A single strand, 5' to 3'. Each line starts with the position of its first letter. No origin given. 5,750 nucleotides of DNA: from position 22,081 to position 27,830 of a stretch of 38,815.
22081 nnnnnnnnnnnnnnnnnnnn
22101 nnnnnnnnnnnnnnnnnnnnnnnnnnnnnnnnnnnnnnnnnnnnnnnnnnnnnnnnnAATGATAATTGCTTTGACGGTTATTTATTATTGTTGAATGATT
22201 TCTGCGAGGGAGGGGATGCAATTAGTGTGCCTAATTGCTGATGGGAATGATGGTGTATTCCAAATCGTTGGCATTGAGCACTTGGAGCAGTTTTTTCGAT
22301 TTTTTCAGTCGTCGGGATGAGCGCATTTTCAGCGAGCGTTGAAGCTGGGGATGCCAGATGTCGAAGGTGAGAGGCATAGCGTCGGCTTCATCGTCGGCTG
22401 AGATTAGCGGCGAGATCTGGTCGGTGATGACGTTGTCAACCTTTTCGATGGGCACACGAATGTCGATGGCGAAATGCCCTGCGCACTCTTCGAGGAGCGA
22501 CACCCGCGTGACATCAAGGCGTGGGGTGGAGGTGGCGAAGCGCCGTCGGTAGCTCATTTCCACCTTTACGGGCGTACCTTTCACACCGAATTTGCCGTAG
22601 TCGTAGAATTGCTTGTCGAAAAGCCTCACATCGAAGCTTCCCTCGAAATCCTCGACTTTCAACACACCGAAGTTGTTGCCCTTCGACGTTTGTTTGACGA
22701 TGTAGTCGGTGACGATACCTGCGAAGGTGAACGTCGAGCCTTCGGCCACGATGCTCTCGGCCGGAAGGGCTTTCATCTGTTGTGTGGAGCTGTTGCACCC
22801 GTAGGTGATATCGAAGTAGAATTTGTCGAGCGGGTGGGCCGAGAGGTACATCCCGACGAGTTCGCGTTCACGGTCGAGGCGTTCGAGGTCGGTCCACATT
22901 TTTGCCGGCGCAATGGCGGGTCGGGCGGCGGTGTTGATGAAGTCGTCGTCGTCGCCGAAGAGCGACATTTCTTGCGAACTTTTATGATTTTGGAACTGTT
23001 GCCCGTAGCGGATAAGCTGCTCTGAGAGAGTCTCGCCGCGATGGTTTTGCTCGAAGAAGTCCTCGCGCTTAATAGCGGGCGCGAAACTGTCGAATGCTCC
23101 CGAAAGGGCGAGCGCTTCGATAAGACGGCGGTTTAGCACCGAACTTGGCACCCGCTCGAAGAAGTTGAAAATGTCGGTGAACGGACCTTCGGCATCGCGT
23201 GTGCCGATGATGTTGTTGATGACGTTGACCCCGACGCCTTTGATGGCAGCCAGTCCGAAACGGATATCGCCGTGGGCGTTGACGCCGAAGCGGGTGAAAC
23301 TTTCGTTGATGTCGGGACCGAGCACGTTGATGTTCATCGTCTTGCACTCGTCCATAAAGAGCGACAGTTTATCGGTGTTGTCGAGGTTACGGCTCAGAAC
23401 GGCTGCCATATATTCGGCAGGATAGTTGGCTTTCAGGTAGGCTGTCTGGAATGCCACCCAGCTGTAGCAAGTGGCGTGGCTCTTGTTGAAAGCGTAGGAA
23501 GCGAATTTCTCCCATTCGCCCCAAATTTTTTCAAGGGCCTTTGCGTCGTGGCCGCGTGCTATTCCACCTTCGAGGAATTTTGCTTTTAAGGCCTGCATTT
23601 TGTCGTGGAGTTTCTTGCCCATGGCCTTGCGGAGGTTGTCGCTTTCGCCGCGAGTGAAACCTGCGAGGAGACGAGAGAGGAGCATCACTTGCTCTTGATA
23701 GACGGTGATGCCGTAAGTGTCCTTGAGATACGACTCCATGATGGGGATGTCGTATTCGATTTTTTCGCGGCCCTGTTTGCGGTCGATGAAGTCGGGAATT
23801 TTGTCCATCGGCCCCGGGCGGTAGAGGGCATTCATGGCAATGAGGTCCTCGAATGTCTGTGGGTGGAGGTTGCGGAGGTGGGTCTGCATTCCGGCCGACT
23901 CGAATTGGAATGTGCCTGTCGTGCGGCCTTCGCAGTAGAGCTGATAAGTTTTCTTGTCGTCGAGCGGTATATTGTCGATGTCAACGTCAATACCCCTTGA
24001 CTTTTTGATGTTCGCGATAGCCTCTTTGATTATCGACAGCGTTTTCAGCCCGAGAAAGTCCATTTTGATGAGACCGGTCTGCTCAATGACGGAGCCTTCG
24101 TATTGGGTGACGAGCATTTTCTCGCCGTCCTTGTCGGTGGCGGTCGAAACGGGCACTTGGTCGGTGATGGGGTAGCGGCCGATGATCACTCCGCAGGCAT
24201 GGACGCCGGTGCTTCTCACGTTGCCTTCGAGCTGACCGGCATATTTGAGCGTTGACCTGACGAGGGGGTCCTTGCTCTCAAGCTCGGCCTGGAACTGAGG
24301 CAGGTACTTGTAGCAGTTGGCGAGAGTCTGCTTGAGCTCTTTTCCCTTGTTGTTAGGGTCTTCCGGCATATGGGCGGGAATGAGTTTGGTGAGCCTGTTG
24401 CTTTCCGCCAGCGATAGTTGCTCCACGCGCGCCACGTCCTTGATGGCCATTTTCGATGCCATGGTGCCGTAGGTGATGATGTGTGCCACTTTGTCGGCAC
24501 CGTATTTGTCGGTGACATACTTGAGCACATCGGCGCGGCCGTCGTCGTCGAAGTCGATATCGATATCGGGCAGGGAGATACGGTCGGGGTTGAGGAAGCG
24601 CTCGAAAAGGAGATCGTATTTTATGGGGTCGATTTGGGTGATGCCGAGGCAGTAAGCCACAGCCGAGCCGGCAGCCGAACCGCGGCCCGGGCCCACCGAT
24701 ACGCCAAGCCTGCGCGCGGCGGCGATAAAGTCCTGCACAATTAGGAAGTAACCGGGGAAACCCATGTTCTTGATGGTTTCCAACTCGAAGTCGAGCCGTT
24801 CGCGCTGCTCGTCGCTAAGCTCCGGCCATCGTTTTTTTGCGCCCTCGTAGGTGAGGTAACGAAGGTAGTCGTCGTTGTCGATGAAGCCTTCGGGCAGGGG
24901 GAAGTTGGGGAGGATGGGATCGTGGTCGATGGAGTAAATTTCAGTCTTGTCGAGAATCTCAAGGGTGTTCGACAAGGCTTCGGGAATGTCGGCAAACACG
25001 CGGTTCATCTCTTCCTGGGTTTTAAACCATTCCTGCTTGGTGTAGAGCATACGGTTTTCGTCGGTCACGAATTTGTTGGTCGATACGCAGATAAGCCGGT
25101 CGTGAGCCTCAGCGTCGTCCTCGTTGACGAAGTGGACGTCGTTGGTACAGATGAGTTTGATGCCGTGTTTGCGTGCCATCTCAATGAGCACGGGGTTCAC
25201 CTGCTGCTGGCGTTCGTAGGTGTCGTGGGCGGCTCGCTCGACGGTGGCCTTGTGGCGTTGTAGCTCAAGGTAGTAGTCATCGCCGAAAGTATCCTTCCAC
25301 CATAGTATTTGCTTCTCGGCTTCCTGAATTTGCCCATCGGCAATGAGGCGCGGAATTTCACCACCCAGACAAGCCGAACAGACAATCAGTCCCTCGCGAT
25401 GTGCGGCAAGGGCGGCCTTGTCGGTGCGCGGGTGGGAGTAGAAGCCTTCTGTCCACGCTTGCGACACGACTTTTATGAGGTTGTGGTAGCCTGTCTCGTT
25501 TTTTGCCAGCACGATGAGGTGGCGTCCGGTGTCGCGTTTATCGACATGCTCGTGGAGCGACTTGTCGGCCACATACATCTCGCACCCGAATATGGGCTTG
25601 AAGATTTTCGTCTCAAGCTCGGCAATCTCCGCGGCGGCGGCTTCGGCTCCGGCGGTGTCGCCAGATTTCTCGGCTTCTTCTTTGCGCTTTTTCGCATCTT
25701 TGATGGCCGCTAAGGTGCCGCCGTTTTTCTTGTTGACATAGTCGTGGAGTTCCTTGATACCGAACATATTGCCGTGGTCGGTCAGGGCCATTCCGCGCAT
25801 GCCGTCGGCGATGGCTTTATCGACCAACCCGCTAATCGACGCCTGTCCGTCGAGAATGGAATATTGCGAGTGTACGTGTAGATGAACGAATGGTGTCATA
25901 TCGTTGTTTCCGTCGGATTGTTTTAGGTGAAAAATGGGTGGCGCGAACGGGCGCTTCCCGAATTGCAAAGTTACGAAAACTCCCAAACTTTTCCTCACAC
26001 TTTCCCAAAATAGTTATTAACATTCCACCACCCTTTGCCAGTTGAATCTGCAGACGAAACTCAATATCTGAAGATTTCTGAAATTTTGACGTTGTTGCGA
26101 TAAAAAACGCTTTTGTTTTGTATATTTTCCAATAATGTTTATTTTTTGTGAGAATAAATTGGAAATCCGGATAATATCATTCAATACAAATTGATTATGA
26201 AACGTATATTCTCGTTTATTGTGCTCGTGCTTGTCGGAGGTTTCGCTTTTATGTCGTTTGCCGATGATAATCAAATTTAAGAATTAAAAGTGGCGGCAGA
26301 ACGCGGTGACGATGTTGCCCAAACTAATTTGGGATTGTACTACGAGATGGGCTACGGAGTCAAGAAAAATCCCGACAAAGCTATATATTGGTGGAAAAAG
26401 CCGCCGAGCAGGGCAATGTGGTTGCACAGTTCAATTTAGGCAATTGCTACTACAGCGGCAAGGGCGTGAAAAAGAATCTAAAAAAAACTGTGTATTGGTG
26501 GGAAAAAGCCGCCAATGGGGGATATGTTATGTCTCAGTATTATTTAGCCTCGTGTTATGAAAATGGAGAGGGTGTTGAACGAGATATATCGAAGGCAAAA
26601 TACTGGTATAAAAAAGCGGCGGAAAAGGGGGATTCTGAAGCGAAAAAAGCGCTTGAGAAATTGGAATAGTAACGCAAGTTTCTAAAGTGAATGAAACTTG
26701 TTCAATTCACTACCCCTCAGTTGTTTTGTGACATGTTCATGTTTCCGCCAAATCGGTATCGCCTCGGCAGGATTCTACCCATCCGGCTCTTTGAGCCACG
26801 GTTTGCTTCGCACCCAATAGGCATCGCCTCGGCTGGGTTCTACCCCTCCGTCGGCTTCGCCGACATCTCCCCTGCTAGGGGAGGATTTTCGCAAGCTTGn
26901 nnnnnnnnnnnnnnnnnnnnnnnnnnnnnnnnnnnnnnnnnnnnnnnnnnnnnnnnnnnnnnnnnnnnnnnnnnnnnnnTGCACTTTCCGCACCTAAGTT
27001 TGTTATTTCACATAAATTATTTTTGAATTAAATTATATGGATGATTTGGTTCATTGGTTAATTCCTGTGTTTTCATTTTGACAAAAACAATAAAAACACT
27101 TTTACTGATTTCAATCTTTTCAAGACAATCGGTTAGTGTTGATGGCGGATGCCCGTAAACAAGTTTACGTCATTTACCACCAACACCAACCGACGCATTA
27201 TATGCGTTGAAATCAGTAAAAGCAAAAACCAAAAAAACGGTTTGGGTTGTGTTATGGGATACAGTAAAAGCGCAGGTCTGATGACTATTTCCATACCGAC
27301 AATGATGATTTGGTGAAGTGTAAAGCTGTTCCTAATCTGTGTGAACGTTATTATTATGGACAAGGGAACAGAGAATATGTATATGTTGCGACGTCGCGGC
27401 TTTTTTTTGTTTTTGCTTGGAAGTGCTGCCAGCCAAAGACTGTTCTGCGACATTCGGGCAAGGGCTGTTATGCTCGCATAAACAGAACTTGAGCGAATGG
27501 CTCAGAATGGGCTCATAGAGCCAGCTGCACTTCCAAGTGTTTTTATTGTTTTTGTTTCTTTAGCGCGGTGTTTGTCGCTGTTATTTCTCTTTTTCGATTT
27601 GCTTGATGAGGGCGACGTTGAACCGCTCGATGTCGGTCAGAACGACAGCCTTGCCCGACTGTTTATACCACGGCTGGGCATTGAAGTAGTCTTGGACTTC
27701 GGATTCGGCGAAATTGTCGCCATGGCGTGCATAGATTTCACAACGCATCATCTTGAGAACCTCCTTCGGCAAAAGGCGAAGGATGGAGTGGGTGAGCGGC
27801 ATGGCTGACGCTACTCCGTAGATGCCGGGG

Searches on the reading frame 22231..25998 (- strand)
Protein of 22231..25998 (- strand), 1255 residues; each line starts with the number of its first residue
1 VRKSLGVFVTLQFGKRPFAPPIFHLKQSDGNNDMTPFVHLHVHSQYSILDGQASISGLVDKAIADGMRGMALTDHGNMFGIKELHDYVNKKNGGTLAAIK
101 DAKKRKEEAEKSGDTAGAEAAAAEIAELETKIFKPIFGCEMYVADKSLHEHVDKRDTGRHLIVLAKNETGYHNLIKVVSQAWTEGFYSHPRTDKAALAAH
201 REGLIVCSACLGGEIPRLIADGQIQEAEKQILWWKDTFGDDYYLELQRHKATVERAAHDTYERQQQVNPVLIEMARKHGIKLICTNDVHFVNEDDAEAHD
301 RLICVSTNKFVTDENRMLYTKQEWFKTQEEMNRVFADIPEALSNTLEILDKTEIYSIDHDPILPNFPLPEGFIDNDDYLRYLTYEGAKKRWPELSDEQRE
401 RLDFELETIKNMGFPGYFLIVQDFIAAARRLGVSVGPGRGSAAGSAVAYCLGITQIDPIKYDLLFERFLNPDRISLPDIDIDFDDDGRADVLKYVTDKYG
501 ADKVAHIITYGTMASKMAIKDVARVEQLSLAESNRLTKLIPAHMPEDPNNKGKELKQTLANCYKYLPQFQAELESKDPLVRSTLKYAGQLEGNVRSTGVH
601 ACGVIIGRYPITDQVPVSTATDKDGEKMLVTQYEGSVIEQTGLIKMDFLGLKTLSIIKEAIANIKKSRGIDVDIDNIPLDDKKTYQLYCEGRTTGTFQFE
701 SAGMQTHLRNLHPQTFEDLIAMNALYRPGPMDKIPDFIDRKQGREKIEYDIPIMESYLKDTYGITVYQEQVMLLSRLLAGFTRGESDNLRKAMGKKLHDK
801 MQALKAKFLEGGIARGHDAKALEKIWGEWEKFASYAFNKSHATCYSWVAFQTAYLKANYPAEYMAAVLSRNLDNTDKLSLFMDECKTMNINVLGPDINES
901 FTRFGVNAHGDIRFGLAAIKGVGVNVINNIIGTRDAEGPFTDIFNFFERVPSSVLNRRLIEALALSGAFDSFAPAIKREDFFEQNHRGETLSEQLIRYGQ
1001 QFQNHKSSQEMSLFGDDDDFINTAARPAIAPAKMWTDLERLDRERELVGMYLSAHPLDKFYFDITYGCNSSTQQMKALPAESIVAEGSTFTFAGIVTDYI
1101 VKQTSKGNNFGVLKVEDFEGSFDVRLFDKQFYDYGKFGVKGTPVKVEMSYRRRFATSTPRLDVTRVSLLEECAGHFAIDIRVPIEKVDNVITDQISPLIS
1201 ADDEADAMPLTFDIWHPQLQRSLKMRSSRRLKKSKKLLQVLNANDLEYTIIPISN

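Call 14: search_protein_families(library=pfam, proteins=[window:22231-25998:-])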
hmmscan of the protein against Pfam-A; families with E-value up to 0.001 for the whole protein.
window:22231-25998:- (1255 aa): 4 families
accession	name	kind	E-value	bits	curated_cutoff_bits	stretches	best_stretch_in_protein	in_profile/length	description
PF07733.18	DNA_pol3_alpha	-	3.3e-89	299.4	23.9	1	377-650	1-260/260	Bacterial DNA polymerase III alpha NTPase domain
PF17657.6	DNA_pol3_finger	-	7.7e-60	201.4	22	1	653-814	1-164/166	Bacterial DNA polymerase III alpha subunit finger domain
PF02811.25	PHP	-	7.8e-49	166.6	26.4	1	39-249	1-164/164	PHP domain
PF14579.12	HHH_6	-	3.8e-26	91.6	25.6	1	890-974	2-85/90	Helix-hairpin-helix motif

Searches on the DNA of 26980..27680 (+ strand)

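Call 9: search_rna_families(source=window, start=26980, end=27680, threshold=evalue, max_evalue=10, show_alignments=3)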
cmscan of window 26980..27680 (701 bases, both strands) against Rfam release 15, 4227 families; matches with E-value up to 10: 11.
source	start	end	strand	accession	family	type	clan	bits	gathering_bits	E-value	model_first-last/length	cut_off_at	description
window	27099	27221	-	RF04097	MIR2630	Gene; miRNA;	-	22.2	144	0.048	1-229/229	no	MIR2630 microRNA precursor family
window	27100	27222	+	RF04097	MIR2630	Gene; miRNA;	-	18.5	144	0.38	1-229/229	no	MIR2630 microRNA precursor family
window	27099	27222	-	RF00074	mir-29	Gene; miRNA;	-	18.5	46.7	0.51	1-70/70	no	mir-29 microRNA precursor family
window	27125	27197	-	RF03950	mir-4928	Gene; miRNA;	-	17.5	100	2.3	1-79/79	no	mir-4928 microRNA precursor family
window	27272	27340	+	RF00149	snoZ103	Gene; snRNA; snoRNA; CD-box;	-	17.2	44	2.2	1-100/100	no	Small nucleolar RNA Z103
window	27067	27099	+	RF01011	mir-605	Gene; miRNA;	-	17.1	98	2.3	26-58/82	no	mir-605 microRNA precursor family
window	27645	27668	-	RF01082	SBWMV1_UPD-PKh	Cis-reg;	-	15.8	32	5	1-25/25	no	Pseudoknot of upstream pseudoknot domain (UPD) of the 3'UTR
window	27128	27194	-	RF03578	mir-3910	Gene; miRNA;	-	15.1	95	7.5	1-82/82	no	mir-3910 microRNA precursor family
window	27517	27587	-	RF01675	CrcZ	Gene; sRNA;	-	11.1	95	1.3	1-398/398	no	Pseudomonas sRNA CrcZ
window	27191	27214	+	RF01833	astro_FSE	Cis-reg; frameshift_element;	-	10.7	70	8.3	1-55/55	no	ribosomal frameshift site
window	27377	27416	-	RF01675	CrcZ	Gene; sRNA;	-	8.9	95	5.8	1-398/398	no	Pseudomonas sRNA CrcZ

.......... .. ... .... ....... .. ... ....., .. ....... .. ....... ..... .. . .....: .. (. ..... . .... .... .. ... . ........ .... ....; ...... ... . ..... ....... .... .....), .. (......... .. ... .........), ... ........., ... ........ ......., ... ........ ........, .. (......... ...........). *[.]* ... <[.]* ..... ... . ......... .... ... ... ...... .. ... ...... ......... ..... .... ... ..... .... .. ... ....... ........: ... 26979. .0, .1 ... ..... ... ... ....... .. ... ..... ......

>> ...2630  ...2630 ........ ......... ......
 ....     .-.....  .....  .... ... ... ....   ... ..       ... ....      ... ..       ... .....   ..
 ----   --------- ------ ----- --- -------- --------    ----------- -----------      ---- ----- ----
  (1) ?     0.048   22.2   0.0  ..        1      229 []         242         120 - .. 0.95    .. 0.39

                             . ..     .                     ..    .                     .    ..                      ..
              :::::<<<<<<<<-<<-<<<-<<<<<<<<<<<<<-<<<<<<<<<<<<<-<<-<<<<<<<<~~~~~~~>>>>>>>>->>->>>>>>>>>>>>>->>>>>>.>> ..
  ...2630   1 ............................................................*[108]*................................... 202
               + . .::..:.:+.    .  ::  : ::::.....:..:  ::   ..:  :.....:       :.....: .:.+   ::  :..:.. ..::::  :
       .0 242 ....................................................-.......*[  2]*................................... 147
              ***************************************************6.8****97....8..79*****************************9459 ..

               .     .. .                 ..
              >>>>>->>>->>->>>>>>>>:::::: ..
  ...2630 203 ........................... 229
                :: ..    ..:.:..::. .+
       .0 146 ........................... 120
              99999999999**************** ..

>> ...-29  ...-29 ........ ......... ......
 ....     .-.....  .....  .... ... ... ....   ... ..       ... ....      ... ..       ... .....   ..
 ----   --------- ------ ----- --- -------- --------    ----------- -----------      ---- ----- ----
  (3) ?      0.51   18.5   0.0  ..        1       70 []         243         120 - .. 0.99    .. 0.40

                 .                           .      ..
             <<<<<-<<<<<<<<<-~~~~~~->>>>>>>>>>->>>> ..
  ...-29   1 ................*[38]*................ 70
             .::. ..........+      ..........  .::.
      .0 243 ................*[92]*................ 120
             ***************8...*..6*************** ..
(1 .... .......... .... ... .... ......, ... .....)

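Call 71: search_dna_similar(query=window:27040-27600:+, collection=plasmids, mode=distant, max_rows=10)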
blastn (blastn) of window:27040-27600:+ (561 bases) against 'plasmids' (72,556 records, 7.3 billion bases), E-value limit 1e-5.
No match.
